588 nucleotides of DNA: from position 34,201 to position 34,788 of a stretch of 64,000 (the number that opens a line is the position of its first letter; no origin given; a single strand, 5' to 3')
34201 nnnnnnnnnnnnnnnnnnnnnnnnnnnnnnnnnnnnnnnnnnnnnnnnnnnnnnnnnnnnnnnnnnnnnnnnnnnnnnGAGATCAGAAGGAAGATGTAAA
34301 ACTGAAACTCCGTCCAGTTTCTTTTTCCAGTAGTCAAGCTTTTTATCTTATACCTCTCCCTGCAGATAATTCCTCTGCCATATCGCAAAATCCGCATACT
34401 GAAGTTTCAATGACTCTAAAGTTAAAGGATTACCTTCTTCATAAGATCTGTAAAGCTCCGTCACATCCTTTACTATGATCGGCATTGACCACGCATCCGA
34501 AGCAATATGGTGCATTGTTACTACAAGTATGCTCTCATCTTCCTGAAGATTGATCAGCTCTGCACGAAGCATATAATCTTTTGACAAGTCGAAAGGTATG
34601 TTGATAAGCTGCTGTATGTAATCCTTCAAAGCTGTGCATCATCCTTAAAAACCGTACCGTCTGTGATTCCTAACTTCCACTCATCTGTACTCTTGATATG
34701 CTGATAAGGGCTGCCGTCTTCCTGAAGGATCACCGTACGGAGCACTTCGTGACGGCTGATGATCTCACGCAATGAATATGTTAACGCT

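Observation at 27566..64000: Two-gene NRPS assembly line of at least 10 modules, with an exporter, in a T9SS-type (FCB-group-like) genome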

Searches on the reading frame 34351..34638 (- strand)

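Call 5: search_protein_families(library=pfam, proteins=[window:34351-34638:-], max_evalue=0.001)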
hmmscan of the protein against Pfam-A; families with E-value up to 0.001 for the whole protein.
window:34351-34638:- (96 aa): 1 family
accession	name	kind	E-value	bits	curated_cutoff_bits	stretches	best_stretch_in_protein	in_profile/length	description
PF00668.25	Condensation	-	6.6e-23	81.6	30.6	1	4-95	99-189/456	Condensation domain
